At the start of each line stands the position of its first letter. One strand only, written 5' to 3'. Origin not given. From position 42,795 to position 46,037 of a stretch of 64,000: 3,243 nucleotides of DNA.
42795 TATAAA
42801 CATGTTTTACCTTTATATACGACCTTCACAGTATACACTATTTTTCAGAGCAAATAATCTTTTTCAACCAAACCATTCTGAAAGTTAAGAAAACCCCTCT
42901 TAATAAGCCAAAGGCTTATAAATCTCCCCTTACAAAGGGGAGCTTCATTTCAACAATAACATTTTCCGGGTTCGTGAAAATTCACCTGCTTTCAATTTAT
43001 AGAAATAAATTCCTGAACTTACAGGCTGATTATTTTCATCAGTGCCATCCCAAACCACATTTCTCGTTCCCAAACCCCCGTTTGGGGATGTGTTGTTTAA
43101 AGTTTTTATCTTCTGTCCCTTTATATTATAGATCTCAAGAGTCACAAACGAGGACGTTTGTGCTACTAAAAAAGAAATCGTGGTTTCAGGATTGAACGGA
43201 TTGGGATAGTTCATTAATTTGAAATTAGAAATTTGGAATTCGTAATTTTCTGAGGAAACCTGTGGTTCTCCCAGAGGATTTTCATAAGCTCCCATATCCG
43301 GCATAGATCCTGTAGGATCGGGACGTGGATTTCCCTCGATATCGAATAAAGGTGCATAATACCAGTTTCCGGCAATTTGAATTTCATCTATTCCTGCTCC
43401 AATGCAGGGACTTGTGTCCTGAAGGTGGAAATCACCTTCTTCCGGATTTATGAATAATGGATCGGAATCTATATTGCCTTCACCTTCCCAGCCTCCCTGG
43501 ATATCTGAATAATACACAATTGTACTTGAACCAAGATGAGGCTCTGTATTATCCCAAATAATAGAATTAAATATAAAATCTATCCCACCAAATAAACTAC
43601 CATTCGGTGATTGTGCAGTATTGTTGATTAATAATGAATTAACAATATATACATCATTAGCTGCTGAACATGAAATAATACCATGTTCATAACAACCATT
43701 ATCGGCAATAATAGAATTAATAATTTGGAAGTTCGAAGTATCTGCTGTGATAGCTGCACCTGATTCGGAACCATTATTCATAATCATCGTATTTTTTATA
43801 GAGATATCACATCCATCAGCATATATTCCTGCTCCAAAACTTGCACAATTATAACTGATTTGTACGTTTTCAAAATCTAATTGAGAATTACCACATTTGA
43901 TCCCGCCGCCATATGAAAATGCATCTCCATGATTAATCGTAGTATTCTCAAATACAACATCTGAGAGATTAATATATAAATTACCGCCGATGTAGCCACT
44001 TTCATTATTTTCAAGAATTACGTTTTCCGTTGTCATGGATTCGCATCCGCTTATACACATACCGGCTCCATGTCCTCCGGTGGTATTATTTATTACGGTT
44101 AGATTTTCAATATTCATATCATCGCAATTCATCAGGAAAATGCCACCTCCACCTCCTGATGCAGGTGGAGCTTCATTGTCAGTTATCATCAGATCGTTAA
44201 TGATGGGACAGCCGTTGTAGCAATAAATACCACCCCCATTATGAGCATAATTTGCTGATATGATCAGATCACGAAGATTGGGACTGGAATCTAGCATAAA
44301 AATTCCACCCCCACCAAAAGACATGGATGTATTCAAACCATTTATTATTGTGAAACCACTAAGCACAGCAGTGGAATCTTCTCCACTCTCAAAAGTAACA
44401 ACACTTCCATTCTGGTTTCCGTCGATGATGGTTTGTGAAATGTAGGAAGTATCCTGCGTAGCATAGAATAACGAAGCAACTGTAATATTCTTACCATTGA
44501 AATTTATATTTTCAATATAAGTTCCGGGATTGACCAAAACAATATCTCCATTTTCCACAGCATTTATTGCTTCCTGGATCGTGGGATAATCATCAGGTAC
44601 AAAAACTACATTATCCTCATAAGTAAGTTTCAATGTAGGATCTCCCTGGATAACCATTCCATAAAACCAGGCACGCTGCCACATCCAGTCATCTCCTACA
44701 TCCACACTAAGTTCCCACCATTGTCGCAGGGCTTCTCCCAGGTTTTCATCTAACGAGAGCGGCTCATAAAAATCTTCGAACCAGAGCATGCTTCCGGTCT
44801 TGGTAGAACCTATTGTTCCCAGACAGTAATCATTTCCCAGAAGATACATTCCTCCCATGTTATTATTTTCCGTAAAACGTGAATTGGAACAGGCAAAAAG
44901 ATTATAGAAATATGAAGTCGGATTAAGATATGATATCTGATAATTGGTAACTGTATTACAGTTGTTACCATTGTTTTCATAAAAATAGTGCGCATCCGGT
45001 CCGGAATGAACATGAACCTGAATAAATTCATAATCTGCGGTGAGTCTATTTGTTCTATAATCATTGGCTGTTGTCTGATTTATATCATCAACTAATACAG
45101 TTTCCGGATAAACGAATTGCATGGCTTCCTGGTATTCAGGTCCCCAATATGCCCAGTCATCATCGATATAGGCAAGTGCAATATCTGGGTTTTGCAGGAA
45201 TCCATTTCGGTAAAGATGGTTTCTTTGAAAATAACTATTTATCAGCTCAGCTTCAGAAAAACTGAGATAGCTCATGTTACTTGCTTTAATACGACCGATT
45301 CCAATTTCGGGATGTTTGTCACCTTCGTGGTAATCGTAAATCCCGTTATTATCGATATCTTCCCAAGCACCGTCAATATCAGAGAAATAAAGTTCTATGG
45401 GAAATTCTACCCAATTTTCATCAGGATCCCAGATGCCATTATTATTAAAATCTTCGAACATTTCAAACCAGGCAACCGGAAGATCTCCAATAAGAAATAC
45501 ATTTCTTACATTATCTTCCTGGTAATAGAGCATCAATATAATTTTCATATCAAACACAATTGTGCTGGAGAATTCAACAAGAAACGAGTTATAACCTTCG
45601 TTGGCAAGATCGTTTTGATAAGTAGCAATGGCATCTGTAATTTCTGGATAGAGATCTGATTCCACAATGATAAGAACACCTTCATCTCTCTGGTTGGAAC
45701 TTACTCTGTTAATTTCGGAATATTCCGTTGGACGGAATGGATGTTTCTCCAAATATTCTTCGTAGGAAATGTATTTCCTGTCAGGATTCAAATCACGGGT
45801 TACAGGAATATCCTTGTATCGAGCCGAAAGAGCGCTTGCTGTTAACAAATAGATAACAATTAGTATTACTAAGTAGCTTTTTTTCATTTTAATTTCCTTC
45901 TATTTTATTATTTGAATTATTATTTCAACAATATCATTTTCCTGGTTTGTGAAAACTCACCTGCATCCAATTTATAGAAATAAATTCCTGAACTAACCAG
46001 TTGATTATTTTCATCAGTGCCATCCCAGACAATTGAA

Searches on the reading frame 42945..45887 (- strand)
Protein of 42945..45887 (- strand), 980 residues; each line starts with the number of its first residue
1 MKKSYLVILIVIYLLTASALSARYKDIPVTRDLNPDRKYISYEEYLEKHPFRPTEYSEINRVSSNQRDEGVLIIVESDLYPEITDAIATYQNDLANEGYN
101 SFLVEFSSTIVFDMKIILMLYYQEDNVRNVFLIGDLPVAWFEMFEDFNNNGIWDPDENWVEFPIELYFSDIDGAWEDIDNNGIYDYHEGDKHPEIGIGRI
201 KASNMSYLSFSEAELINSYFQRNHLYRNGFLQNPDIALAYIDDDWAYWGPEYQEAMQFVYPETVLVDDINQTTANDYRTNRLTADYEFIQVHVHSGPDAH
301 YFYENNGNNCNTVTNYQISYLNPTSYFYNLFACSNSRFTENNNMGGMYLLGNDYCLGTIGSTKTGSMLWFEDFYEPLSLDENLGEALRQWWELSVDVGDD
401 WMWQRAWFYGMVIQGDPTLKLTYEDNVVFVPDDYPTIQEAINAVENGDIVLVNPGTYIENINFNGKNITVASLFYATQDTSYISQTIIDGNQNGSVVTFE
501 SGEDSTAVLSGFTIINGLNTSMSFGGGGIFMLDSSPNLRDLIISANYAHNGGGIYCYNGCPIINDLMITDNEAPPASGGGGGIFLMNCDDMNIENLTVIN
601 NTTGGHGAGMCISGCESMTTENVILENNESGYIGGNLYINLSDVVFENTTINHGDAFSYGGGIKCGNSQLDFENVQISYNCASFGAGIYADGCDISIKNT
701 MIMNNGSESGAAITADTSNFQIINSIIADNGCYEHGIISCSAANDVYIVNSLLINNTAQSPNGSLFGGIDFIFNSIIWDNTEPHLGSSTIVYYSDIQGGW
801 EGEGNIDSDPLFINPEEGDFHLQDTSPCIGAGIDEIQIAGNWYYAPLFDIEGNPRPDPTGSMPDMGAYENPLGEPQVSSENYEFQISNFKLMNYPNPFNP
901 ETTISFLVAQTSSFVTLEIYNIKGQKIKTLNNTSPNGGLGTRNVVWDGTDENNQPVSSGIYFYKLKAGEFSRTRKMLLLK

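Call 67: search_protein_families(library=pfam, proteins=[window:42945-45887:-], max_evalue=0.001)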
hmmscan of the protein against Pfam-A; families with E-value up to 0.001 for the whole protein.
window:42945-45887:- (980 aa): 3 families
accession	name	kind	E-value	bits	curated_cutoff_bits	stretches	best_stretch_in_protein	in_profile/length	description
PF13860.13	FlgD_ig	-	5.6e-09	36.3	27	1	903-967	13-75/79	FlgD Ig-like domain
PF18962.6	Por_Secre_tail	-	2.2e-05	25.1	27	1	894-976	2-73/75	Secretion system C-terminal sorting domain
PF13585.12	CHU_C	-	0.00021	21.8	27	1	911-967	25-72/86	CHU_C Type IX secretion signal domain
